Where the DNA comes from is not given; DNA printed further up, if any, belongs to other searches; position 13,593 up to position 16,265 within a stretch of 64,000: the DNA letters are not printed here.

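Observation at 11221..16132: Three-gene LuxC/LuxE-like aldehyde-forming operon with a tandem-GNAT partner and an unusual reductase-ligase fusion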

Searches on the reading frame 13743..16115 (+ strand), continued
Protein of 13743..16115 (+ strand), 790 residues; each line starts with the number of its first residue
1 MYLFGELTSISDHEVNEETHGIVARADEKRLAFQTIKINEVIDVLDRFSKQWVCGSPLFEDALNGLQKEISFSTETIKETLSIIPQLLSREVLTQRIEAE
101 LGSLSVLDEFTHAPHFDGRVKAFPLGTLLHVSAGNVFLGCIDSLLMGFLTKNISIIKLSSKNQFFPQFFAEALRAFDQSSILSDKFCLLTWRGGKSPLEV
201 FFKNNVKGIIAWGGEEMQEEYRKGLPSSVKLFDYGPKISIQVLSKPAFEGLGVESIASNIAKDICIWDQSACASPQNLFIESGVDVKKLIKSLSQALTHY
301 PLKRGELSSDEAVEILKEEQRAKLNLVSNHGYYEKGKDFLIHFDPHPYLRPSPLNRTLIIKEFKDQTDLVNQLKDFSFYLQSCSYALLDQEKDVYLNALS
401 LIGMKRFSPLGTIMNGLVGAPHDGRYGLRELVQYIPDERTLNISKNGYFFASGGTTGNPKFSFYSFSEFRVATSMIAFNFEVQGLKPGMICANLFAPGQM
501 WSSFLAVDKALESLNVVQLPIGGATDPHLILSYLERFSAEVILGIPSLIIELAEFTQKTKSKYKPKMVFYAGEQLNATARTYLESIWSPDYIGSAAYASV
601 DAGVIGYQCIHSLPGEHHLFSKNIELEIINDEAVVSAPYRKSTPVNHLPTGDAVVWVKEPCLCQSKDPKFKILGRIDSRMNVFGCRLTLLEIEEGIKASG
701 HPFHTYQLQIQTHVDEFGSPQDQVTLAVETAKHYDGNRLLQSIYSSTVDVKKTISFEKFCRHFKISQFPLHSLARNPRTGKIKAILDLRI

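Call 11: search_solved_structures(query=window:13743-16115:+, max_evalue=0.01, show_alignments=2)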
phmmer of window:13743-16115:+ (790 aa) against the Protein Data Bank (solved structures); distinct sequences matched with E-value up to 0.01: 2.
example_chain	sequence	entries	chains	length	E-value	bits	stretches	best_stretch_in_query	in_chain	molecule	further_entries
7xc6_A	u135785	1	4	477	3.8e-29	104.8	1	34-444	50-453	Long-chain acyl-protein thioester reductase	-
2y4o_A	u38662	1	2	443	0.00018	23.1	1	450-729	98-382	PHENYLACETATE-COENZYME A LIGASE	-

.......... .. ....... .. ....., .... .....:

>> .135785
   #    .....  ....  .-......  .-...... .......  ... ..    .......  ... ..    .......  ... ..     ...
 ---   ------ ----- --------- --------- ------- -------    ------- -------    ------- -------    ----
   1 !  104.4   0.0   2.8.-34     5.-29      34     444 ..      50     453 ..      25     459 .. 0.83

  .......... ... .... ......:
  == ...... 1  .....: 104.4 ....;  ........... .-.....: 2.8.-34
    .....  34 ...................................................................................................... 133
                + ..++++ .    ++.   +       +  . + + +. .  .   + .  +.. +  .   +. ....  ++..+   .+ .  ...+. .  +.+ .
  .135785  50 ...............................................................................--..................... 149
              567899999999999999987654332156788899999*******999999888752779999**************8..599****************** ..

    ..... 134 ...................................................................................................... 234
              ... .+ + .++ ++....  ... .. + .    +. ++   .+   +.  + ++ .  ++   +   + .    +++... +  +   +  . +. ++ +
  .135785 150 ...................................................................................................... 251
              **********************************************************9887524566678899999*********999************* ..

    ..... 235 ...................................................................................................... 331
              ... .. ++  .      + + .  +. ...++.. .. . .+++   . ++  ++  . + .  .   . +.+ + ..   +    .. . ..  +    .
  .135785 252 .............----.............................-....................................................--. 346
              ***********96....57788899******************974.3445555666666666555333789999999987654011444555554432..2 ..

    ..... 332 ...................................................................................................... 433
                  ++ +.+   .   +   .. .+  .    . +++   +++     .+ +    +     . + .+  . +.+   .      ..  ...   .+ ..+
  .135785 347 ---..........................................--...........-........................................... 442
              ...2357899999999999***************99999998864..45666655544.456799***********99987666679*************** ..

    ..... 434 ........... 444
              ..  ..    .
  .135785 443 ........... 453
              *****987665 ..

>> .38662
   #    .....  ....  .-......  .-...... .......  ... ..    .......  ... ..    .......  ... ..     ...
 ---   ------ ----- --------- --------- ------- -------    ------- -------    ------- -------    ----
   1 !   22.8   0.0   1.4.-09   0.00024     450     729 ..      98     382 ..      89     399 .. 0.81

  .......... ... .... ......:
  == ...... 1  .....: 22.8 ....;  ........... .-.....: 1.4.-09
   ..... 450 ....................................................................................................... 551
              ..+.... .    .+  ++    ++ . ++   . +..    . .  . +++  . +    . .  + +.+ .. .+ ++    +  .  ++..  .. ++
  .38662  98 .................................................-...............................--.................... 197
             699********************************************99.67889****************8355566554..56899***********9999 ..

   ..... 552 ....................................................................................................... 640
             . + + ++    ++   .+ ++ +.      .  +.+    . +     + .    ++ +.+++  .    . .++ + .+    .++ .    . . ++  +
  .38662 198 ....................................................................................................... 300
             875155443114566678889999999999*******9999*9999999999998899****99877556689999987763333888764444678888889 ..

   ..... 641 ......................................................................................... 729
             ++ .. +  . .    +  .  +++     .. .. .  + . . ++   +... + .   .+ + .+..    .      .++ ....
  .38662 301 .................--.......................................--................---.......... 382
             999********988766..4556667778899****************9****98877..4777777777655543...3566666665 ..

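Call 24: find_related_loci(query=A1, collection=genome_contigs, flank=10000)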
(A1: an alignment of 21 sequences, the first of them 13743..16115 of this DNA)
Query A1 (790 aa) in genome_contigs; peptide patterns used: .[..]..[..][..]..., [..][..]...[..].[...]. (x = any residue, [..] = any of these).
93 stretches matched a pattern; 65 encode a relative of the query (tblastn E <= 1e-3); 64 distinct loci.
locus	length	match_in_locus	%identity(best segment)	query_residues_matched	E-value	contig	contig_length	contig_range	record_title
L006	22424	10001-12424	48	1-789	0e+0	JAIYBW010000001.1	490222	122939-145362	MAG: Proteobacteria bacterium isolate E1_MAG_00058 pond_E1_MAG_00058_000000000008, whole genome shotgun sequence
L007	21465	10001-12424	47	1-789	0e+0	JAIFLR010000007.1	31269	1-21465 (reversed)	MAG: Halobacteriovorax sp. isolate bin_209 scaffold_812, whole genome shotgun sequence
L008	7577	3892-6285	47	1-789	0e+0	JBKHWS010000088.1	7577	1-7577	MAG: Bacteriovoracia bacterium isolate B_bin_7_strict NODE_88_length_7577_cov_5.879200, whole genome shotgun sequence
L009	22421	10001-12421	47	1-789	0e+0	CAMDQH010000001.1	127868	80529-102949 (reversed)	MAG: Bacteriovorax stolpii isolate ZE-03apr19-180 genome assembly, contig: ZE-03apr19-C36, whole genome shotgun sequence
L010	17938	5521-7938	46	1-789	0e+0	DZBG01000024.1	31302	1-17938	MAG TPA_asm: Bdellovibrio sp. isolate SulCav_PC08_66_38_37_2 SulCav_PC08-66_792_length_31302_cov_22.019458, whole genome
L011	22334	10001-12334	47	30-789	0e+0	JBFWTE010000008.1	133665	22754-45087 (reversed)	MAG: Bacteriovoracaceae bacterium isolate CA_2019_TPBF_4 NODE_1227_length_133665_cov_13.991126_TPBF, whole genome shotgu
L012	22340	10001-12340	46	29-789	0e+0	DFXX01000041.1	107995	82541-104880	MAG TPA_asm: Bacteriovoracaceae bacterium UBA4097 UBA4097_contig_27571, whole genome shotgun sequence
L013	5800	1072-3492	46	1-789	0e+0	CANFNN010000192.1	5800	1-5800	MAG: Bacteriovoracaceae bacterium isolate Jr-11may16-232 genome assembly, contig: Jr-11may16-C28747, whole genome shotgu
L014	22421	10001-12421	45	1-789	0e+0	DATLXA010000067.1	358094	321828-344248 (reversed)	MAG TPA_asm: Bacteriovoracaceae bacterium isolate SMAG_U13234 k141_147649, whole genome shotgun sequence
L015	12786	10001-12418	46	1-789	0e+0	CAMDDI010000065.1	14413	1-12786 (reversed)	MAG: Bacteriovorax stolpii isolate MiE-16apr19-63 genome assembly, contig: MiE-16apr19-C8419, whole genome shotgun seque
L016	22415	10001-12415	46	2-789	0e+0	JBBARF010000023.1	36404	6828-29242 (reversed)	MAG: Bacteriovoracaceae bacterium isolate EUL_212 ctg23-EUL_212, whole genome shotgun sequence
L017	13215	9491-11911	45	1-789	0e+0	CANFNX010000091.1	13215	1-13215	MAG: Bacteriovoracaceae bacterium isolate Jr-14may18-141 genome assembly, contig: Jr-14may18-C7454, whole genome shotgun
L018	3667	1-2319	47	38-789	0e+0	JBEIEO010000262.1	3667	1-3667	MAG: Halobacteriovoraceae bacterium isolate Sample-101-S75-bin-83 Sample_101_S75-bin_83-k141_2323433, whole genome shotg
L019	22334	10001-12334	46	29-789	0e+0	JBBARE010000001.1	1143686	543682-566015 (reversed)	MAG: Bacteriovoracaceae bacterium isolate EUL_211 ctg1-EUL_211, whole genome shotgun sequence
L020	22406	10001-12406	45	1-789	0e+0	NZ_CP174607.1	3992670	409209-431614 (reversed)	Peredibacter sp. HCB2-198 chromosome, complete genome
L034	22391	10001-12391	44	1-790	0e+0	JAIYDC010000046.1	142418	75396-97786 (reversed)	MAG: Proteobacteria bacterium isolate H1_MAG_00023 pond_H1_MAG_00023_000000000080, whole genome shotgun sequence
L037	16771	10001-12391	43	1-790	0e+0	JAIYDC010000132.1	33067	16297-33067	MAG: Proteobacteria bacterium isolate H1_MAG_00023 pond_H1_MAG_00023_000000000061, whole genome shotgun sequence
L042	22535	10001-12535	40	1-789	0e+0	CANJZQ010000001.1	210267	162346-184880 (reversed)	MAG: Oligoflexales bacterium isolate RH-26jul17-204 genome assembly, contig: RH-26jul17-C72, whole genome shotgun sequen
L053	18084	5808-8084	39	12-789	3e-157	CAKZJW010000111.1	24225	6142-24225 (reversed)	MAG TPA_asm: uncultured Oligoflexia bacterium isolate ERR2094166_bin.32_CONCOCT_v1.1_MAG genome assembly, contig: ERZ650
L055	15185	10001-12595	31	1-790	2e-126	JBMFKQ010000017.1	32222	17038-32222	MAG: Elusimicrobiales bacterium isolate KM4336-27 NODE_17_length_32222_cov_8.968020, whole genome shotgun sequence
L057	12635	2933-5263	36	1-789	3e-155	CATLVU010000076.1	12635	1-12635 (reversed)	MAG: uncultured Oligoflexia bacterium isolate SRR3963982_bin.9_MetaWRAP_v1.3_MAG genome assembly, contig: ERZ505271.1165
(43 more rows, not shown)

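Call 41: search_dna_similar(query=window:13743-16115:+, collection=plasmids, mode=protein, max_evalue=0.001, max_rows=30)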
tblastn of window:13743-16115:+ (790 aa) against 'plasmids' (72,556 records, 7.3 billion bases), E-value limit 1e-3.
Records with a match: 153; places in all: 164; records where one place covers at least 80% of the query: 7.
Best place of each record, by identity: <60% 153.
By first word of the organism name: Pseudosulfitobacter 21; Pantoea 13; Azospirillum 11; Sphingobium 11; Rhizobium 9; Streptomyces 8; Clostridium 7; Sulfitobacter 7; Burkholderia 5; Bacillus 5; and 38 more.
By predicted mobility (MOB-suite, as given by PLSDB): non-mobilizable 117; conjugative 20; mobilizable 16.
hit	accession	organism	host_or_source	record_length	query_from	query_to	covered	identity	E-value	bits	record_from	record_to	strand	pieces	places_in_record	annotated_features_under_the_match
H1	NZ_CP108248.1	Kitasatospora sp. NBC_00070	-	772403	81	789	90%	25.4%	2e-56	218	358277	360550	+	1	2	acyl-CoA reductase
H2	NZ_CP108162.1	Streptomyces sp. NBC_00158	-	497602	81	789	90%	25.1%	1e-52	206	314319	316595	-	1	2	acyl-CoA reductase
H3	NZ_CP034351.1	Streptomyces sp. W1SF4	-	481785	81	787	89%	24.6%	2e-50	199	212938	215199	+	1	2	acyl-CoA reductase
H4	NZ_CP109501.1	Streptomyces sp. NBC_01426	-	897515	90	789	89%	24.5%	2e-48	194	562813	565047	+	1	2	acyl-CoA reductase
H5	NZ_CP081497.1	Streptomyces sp. BHT-5-2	whole organism,plant soil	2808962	90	789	89%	23.5%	2e-46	187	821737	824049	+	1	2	none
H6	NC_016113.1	Streptantibioticus cattleyicolor NRRL 8057 = DSM 46488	-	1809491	81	789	90%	22.7%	2e-49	197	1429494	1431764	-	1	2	none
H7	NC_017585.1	Streptantibioticus cattleyicolor NRRL 8057 = DSM 46488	-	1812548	81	789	90%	22.7%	2e-49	197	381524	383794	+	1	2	none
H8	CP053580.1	Salmonella enterica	-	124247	84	675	75%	26.2%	6e-44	284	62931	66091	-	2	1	AMP-binding protein | phenylacetate--CoA ligase family protein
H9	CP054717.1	Salmonella enterica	-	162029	84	675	75%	25.2%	2e-44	181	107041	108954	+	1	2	AMP-binding protein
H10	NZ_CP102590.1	Niallia taxi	-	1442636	16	448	55%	26.4%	1e-36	157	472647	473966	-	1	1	none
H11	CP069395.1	Chloroflexota bacterium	single cell,cold seep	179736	10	450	56%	25.4%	3e-17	95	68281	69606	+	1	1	acyl-CoA reductase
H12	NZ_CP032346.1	Azospirillum brasilense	soil sample,Agricultural field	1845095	10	432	54%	26.0%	7e-29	132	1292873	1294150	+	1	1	record has no annotation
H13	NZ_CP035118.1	Lactiplantibacillus plantarum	cell culture,food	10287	36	439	51%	27.1%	2e-33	146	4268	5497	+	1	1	acyl-CoA reductase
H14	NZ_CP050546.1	Levilactobacillus brevis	Single cell,Makgeolli (Korean ...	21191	36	439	51%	27.1%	2e-33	146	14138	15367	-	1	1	acyl-CoA reductase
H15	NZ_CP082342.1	Pantoea dispersa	Canis lupus familiaris,Skin swab,Paw ...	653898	27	448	53%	25.9%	6e-27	126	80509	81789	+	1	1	acyl-CoA reductase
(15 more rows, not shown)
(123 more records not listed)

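Call 42: get_annotated_region(hit=H1, flank=9000)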
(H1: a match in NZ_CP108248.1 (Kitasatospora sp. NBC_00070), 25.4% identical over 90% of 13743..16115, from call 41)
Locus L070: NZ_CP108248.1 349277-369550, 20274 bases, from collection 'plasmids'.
description: Kitasatospora sp. NBC_00070 plasmid unnamed1, complete sequence
organism: Kitasatospora sp. NBC_00070 (NCBI taxid 2975962)
taxonomy: Bacteria; Actinomycetota; Actinomycetes; Kitasatosporales; Streptomycetaceae; Kitasatospora; Kitasatospora sp. NBC 00070
host: -; source: -; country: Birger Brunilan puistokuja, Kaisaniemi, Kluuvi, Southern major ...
typing (MOB-suite, as given by PLSDB): non-mobilizable
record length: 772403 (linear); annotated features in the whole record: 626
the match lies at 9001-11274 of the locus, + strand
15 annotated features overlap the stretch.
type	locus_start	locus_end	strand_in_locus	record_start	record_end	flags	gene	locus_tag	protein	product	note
CDS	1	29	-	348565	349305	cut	-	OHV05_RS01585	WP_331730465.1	SDR family oxidoreductase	-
CDS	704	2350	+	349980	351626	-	-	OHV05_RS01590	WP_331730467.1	hypothetical protein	-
CDS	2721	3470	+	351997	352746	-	-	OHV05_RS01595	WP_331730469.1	transposase family protein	-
CDS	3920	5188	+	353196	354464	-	-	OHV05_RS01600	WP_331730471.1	AMP-binding protein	-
CDS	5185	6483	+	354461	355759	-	-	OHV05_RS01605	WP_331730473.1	MFS transporter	GO:0055085 - transmembrane transport [Evidence IEA]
CDS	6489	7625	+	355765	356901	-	-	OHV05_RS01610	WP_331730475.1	GNAT family N-acetyltransferase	-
CDS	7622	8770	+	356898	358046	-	-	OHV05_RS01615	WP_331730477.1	acyl-protein synthase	-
CDS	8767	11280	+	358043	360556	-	-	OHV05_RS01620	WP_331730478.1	acyl-CoA reductase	GO:0008218 - bioluminescence [Evidence IEA]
CDS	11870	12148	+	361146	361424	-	-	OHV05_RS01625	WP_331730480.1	hypothetical protein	-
CDS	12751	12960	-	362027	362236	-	-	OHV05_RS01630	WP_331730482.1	hypothetical protein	-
CDS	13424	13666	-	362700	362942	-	-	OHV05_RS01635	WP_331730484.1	WhiB family transcriptional regulator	-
CDS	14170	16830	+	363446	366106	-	-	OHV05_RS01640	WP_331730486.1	SpoIIE family protein phosphatase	-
CDS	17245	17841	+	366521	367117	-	-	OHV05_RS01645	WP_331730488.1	hypothetical protein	-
CDS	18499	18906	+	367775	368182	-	-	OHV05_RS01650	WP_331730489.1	STAS domain-containing protein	-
CDS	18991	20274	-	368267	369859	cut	-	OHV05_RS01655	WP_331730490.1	NAD(P)/FAD-dependent oxidoreductase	-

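Call 43: get_annotated_region(hit=H8, flank=9000)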
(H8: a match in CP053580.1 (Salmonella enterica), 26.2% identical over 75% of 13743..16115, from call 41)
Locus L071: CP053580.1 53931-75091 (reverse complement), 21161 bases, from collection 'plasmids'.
description: Salmonella enterica strain 94-0093 plasmid unnamed, complete sequence
organism: Salmonella enterica (NCBI taxid 28901)
taxonomy: Bacteria; Pseudomonadota; Gammaproteobacteria; Enterobacterales; Enterobacteriaceae; Salmonella; Salmonella enterica
host: -; source: -; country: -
typing (MOB-suite, as given by PLSDB): conjugative; replicon IncFIB,IncFII,IncFII; relaxase MOBC,MOBF; mating-pair formation MPF_T
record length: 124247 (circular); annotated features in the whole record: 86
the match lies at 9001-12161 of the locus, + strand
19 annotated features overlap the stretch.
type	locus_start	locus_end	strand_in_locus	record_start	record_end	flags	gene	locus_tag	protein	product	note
CDS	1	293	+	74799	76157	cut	-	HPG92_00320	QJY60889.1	IS1182 family transposase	-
CDS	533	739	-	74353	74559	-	-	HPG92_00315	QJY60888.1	hypothetical protein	-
CDS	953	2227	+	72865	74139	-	-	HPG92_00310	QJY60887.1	HlyD family secretion protein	-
CDS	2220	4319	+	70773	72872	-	-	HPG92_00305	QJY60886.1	peptidase domain-containing ABC transporter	-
CDS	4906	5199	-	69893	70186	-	-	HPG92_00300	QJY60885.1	hypothetical protein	-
CDS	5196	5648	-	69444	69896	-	-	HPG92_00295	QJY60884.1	hypothetical protein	-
CDS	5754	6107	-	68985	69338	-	-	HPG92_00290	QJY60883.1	hypothetical protein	-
CDS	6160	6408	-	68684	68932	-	-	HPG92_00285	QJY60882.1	DUF883 domain-containing protein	-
CDS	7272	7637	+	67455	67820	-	-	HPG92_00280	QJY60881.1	hypothetical protein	-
CDS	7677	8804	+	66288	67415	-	-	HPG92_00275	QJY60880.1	acyl-protein synthase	-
CDS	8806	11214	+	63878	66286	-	-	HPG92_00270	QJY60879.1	AMP-binding protein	-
CDS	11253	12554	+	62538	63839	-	-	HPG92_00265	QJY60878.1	phenylacetate--CoA ligase family protein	-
CDS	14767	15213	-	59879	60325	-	-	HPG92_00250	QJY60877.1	recombinase family protein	-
CDS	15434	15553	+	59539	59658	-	-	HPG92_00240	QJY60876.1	helix-turn-helix domain-containing protein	-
CDS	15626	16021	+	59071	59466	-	-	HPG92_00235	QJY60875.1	recombinase family protein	-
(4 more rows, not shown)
